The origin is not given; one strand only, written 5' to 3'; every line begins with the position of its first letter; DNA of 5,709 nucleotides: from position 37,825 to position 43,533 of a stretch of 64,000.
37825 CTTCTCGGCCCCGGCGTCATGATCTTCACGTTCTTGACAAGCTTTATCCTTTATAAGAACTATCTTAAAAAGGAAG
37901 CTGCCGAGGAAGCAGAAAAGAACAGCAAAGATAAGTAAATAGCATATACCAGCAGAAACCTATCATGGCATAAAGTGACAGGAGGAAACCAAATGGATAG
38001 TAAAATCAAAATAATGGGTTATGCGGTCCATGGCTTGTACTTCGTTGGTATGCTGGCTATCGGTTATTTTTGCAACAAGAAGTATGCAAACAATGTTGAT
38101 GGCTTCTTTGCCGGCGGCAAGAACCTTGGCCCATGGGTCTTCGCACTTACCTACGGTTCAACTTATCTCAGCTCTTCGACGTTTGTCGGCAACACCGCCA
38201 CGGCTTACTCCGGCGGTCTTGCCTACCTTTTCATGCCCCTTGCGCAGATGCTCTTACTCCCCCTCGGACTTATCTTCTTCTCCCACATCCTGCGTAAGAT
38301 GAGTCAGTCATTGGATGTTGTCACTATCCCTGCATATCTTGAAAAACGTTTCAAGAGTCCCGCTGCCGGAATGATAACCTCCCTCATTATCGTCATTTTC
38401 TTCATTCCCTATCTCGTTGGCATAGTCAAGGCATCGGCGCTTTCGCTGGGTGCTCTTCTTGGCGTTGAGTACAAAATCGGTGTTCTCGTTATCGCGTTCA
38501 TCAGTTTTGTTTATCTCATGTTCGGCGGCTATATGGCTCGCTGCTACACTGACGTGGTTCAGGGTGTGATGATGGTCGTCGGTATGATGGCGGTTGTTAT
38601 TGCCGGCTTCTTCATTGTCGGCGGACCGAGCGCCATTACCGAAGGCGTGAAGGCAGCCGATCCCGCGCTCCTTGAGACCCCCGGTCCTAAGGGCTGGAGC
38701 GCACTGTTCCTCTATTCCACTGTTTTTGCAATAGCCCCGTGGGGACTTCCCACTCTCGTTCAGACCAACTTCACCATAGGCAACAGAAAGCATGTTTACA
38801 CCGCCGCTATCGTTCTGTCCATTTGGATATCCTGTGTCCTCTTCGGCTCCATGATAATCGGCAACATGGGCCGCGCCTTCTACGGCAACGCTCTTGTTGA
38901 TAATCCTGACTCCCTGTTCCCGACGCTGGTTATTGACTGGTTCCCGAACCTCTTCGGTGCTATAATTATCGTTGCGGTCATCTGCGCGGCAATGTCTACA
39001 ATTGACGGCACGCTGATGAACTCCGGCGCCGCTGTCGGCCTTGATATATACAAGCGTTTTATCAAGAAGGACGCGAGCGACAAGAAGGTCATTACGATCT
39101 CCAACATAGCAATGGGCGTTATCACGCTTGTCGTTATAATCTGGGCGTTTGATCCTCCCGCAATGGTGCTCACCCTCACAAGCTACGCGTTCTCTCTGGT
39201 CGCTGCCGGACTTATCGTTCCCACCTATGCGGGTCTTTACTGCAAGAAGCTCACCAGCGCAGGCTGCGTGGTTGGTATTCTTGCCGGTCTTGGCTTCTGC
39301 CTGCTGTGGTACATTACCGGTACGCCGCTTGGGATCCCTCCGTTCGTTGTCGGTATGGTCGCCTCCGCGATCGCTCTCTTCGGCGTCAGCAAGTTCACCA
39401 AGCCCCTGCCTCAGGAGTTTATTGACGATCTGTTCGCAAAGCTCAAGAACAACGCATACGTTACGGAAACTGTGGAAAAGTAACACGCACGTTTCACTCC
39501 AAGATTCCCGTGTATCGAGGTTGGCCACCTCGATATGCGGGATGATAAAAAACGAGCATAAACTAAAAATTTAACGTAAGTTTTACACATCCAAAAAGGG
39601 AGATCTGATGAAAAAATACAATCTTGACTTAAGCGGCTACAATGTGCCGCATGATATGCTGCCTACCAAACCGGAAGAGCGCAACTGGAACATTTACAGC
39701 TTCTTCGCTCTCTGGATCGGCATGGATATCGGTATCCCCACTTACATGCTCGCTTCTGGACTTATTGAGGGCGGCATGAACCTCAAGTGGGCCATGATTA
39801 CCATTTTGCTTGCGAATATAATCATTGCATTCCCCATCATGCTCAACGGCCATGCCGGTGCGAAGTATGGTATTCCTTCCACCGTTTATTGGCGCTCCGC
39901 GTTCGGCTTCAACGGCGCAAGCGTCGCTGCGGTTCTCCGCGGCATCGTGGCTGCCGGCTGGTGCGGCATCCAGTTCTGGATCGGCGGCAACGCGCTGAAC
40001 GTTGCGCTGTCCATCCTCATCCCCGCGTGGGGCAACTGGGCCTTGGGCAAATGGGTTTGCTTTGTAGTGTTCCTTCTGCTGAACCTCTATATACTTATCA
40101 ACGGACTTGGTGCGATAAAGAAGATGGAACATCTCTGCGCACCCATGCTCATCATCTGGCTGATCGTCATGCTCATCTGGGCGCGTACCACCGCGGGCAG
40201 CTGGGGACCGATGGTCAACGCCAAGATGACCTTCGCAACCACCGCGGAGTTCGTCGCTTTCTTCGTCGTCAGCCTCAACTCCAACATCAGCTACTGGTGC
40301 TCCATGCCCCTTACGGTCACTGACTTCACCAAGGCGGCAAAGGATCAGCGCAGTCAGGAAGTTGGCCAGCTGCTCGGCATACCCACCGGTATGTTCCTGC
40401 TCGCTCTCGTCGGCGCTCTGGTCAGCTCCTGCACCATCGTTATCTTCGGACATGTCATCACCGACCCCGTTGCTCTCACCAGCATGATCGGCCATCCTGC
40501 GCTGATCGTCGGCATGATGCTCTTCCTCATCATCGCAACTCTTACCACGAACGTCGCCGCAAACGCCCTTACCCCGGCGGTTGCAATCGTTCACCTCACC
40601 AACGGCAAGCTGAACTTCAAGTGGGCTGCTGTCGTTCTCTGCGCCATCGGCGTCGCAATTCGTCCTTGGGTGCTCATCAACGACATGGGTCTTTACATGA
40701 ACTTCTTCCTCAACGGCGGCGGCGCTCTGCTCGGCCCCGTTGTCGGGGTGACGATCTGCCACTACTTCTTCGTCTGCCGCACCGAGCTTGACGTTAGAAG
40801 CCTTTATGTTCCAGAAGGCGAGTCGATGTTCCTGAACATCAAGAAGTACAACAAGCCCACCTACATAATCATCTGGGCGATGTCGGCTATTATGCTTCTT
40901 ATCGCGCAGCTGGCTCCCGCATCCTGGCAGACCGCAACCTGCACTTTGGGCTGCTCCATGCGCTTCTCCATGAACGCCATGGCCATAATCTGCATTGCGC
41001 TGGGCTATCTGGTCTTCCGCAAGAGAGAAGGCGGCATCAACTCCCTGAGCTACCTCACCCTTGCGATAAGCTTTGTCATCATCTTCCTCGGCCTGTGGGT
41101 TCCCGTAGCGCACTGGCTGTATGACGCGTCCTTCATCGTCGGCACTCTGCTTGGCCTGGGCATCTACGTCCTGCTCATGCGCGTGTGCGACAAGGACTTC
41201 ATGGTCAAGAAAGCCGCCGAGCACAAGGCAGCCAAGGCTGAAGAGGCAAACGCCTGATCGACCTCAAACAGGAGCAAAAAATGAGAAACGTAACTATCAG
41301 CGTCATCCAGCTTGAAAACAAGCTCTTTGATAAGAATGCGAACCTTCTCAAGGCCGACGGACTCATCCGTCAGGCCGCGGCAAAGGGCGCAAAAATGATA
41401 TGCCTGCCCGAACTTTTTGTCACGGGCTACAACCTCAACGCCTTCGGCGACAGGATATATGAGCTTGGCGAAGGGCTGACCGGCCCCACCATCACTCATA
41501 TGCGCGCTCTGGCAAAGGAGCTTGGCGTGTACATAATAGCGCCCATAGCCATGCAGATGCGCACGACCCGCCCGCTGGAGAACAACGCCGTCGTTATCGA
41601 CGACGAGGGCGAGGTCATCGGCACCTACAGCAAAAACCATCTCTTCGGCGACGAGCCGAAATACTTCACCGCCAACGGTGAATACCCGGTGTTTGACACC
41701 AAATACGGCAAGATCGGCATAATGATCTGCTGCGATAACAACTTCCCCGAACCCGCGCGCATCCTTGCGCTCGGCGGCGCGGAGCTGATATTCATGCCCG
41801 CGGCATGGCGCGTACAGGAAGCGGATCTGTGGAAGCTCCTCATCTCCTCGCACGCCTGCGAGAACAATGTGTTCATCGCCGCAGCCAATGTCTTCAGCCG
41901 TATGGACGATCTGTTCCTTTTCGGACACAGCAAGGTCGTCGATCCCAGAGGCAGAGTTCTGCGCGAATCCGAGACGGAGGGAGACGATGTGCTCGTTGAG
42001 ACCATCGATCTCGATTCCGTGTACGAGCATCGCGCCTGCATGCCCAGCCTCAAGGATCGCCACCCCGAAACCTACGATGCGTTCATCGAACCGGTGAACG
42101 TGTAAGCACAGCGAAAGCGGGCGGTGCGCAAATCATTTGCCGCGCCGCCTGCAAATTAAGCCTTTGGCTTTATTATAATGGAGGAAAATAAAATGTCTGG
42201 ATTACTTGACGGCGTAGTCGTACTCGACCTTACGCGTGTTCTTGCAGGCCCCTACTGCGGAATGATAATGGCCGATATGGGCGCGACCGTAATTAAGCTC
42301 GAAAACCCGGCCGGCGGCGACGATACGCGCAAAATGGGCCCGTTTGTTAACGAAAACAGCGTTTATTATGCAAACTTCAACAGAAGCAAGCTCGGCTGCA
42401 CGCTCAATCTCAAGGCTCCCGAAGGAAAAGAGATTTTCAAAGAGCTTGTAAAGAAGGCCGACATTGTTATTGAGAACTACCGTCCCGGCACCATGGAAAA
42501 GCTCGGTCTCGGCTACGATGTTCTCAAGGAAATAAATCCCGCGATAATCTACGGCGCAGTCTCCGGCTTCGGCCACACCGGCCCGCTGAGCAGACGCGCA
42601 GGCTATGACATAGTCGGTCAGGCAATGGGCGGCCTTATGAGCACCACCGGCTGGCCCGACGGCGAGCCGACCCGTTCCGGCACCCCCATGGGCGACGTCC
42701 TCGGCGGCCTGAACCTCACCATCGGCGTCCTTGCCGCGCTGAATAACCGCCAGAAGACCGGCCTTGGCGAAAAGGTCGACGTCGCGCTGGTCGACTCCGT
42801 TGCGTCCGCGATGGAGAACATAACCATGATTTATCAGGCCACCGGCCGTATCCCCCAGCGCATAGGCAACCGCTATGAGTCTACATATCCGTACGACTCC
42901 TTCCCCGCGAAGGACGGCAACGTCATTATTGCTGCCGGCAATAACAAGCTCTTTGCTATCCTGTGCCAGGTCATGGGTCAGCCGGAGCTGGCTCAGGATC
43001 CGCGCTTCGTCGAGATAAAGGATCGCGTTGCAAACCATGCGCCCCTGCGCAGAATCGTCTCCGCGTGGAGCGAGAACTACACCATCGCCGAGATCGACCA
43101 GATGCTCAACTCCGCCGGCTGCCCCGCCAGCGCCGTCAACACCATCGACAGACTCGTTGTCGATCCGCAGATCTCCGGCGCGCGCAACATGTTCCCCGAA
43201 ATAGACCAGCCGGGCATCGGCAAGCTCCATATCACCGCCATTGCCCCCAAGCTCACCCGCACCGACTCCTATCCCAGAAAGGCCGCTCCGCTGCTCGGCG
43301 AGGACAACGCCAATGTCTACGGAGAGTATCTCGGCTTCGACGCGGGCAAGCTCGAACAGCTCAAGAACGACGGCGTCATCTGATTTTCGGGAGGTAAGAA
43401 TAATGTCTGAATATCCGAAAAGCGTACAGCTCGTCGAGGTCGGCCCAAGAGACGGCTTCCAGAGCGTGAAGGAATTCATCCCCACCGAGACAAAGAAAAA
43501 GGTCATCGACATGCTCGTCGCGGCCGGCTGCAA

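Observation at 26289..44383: LacI-controlled, 15-gene catabolic island coupling an ATP-yielding ureide module to a C5-dicarboxylate module (candidate undescribed pathway)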

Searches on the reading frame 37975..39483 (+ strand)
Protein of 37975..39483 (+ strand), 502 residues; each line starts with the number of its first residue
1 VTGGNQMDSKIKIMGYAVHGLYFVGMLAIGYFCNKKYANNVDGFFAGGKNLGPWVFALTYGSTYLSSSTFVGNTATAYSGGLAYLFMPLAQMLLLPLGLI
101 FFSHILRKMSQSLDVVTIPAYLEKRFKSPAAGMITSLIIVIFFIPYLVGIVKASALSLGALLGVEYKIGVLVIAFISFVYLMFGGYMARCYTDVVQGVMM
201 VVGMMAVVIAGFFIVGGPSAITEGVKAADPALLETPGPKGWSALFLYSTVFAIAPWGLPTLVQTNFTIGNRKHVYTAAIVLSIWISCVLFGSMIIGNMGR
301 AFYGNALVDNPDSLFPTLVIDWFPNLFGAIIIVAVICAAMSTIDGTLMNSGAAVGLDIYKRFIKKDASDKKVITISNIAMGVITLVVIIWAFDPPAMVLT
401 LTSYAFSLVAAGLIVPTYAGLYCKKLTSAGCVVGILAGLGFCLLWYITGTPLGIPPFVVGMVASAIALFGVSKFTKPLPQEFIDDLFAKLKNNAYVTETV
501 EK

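Call 6: search_protein_families(library=pfam, proteins=[window:37975-39483:+])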
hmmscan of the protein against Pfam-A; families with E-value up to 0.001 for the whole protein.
window:37975-39483:+ (502 aa): 1 family
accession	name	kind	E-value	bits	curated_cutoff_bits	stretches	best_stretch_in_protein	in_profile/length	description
PF00474.23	SSF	-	1.9e-56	192.1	22.8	1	44-438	1-406/406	Sodium:solute symporter family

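Call 8: search_protein_families(library=ncbifam, proteins=[window:37975-39483:+], max_evalue=0.01)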
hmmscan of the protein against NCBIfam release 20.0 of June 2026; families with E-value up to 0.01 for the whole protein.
window:37975-39483:+ (502 aa): 10 families
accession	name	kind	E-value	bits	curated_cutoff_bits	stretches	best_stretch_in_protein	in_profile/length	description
TIGR02121.1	Na_Pro_sym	equivalog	9.6e-64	215.9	515.5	1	19-491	7-484/488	sodium/proline symporter PutP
TIGR00813.1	sss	superfamily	3e-59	201.1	184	1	44-438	1-411/411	sodium/solute symporter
TIGR02119.1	panF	equivalog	8e-56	190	328.05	1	21-472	9-465/471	sodium/pantothenate symporter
NF011948.0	PRK15419.1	equivalog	6.6e-31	107.7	955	1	21-489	13-486/502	sodium/proline symporter PutP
TIGR03648.1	Na_symport_lg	subfamily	1.3e-30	106.4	320.75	2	320-450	355-485/547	VC_2705 family sodium/solute symporter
NF007790.0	PRK10484.1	equivalog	4.4e-24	85.2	401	1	24-436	13-442/527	solute:sodium symporter family transporter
NF006903.2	PRK09395.1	subfamily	2.1e-13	49.5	750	1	12-446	34-479/552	cation/acetate symporter ActP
NF058657.1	MncbAcdTpMctC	equivalog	2.4e-13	49.4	670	1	15-445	8-452/527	monocarboxylic acid transporter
TIGR02711.1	symport_actP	equivalog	3.1e-13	49.3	1099.25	1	19-449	38-479/549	cation/acetate symporter ActP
NF009135.0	PRK12488.1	subfamily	1.4e-12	47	850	1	23-444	41-474/549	cation/acetate symporter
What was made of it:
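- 37993..39483 (+): Sodium:solute symporter (PutP/PanF-like). Pfam SSF 192 bits (call 6); TIGR00813 201 bits, cut-off 184 (call 8).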

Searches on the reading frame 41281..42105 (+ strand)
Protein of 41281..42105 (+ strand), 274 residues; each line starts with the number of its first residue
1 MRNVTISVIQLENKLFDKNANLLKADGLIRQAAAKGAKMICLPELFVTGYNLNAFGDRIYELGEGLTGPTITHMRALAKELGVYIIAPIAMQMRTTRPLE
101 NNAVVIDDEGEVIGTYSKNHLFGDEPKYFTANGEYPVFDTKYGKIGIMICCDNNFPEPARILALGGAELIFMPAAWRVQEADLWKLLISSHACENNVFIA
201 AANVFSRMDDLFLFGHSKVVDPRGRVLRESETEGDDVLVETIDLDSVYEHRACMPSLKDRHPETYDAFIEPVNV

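Call 6: search_protein_families(library=pfam, proteins=[window:41281-42105:+])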
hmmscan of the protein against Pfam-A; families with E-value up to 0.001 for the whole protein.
window:41281-42105:+ (274 aa): 1 family
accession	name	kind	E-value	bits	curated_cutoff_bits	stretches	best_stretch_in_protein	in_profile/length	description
PF00795.27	CN_hydrolase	-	6.8e-55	186.6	23.2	1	6-251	2-255/256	Carbon-nitrogen hydrolase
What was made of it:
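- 41281..42105 (+): Nitrilase-superfamily amidase (CN-hydrolase), role open. PF00795 186.6 bits (call 6).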

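Call 8: search_protein_families(library=ncbifam, proteins=[window:41281-42105:+], max_evalue=0.01)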
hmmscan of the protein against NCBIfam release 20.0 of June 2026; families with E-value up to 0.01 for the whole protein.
window:41281-42105:+ (274 aa): 11 families
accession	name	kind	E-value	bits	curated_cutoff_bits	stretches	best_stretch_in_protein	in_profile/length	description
TIGR03381.1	agmatine_aguB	equivalog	7.5e-48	163.3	410.25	1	4-267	1-278/279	N-carbamoylputrescine amidase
NF040852.1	nitrile_Arch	equivalog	3.3e-44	151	500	1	5-265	2-260/262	nitrilase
NF033621.1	de_GSH_amidase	exception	2.9e-27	95.7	355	1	19-261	14-254/260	deaminated glutathione amidase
NF010588.0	PRK13981.1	equivalog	8e-22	77.3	479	1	3-269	4-273/546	NAD+ synthase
NF007757.0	PRK10438.1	equivalog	2.6e-21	76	249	1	2-260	2-250/256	amidohydrolase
NF043013.1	DeGluthAmidYersProt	equivalog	1.5e-19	70.2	500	1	1-258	1-266/278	deaminated glutathione amidase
NF009803.0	PRK13287.1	equivalog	2.8e-18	65.8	406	1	31-248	47-263/333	formamidase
NF009802.0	PRK13286.1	equivalog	1.6e-15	56.9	427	1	36-253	51-269/345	aliphatic amidase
NF002730.0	PRK02628.1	equivalog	5.4e-11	41.4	473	2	6-121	15-125/677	NAD(+) synthase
TIGR04048.1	nitrile_sll0784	equivalog_domain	2.7e-07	29.8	502.6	1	3-205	2-217/301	Nit6803 family nitrilase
TIGR00546.1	lnt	equivalog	4.2e-05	22.9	132.9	0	134-172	307-346/395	apolipoprotein N-acyltransferase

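Call 63: search_solved_structures(query=window:41281-42105:+, max_evalue=1e-20)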
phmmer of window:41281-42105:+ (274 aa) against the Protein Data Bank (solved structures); distinct sequences matched with E-value up to 1e-20: 10.
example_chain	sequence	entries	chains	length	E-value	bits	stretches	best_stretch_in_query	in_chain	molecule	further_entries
1j31_A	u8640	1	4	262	5.1e-38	134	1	4-264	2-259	Hypothetical protein PH0642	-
7ovg_A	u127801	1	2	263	8e-37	130.1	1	4-264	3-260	CN hydrolase domain-containing protein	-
6ypa_A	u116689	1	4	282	9e-37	129.9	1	4-264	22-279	CN hydrolase domain-containing protein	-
3ivz_A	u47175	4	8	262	1.1e-34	123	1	4-264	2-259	Nitrilase | Beta ureidopropionase (Beta-alanine synthase)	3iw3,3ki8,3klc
5h8i_A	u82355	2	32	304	1.3e-32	116.3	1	3-268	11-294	N-carbamoylputrescine amidohydrolase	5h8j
5h8k_A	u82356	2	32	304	3.2e-31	111.7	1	3-268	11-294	N-carbamoylputrescine amidohydrolase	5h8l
2w1v_A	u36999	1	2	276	1.2e-30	109.8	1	6-266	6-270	NITRILASE HOMOLOG 2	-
1f89_A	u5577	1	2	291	3.5e-28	101.7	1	3-265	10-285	32.5 KDA PROTEIN YLR351C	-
6mg6_A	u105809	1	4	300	2.2e-21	79.5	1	27-268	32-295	Carbon-nitrogen hydrolase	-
3p8k_A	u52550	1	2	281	4.5e-21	78.4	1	37-259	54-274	Hydrolase, carbon-nitrogen family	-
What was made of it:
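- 41281..42105 (+): Best PDB matches are PH0642, archaeal Nit/beta-ureidopropionase, N-carbamoylputrescine amidase and Nit2 (call 63).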

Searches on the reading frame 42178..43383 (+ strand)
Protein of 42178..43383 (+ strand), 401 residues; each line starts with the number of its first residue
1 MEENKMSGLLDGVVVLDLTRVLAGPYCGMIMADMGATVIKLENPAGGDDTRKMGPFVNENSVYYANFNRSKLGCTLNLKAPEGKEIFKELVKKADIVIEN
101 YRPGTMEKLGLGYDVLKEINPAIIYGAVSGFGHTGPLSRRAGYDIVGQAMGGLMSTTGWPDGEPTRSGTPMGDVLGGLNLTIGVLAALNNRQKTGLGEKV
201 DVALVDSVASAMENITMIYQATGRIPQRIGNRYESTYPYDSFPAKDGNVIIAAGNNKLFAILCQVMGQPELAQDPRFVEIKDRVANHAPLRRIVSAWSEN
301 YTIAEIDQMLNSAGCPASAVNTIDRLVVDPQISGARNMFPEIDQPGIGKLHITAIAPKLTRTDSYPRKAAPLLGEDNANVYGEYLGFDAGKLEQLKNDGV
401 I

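Call 6: search_protein_families(library=pfam, proteins=[window:42178-43383:+])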
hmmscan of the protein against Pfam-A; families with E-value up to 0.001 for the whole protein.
window:42178-43383:+ (401 aa): 1 family
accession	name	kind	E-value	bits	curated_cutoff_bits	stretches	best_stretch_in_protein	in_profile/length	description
PF02515.22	CoA_transf_3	-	3.1e-127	425.1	23.3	1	10-377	1-366/366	CoA-transferase family III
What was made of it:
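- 42178..43383 (+): Family III CoA-transferase of the dicarboxylate type. PF02515 425 bits (call 6).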

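Call 8: search_protein_families(library=ncbifam, proteins=[window:42178-43383:+], max_evalue=0.01)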
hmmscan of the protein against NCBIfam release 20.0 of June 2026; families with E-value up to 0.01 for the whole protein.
window:42178-43383:+ (401 aa): 7 families
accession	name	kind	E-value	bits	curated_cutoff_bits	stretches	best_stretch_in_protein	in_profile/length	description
NF008511.0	PRK11430.1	equivalog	3.1e-98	329.4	522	1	1-340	1-339/381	CoA:oxalate CoA-transferase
NF052585.1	SucGlutTfsCaiB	equivalog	1.2e-95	320.4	750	1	9-383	7-387/394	succinate--glutarate CoA-transferase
NF041294.1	Scnl_mescCoAtase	equivalog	2.4e-94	316.6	700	1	9-380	3-379/381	succinyl-CoA:mesaconate CoA-transferase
TIGR03253.1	oxalate_frc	equivalog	1.8e-80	270.7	504.2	2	10-209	4-204/416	formyl-CoA transferase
NF003809.0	PRK05398.1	subfamily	2.1e-78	263.7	442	2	9-209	4-205/416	formyl-CoA transferase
NF002914.1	PRK03525.1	equivalog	6.4e-38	130.7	413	1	8-401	8-397/400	L-carnitine CoA-transferase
TIGR04253.1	mesacon_CoA_iso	equivalog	4.3e-26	91.8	725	1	8-400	1-399/403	2-methylfumaryl-CoA isomerase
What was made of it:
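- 42178..43383 (+): Nearest NCBIfam models are the oxalate, glutarate and mesaconate CoA-transferases, all below cut-off (call 8).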
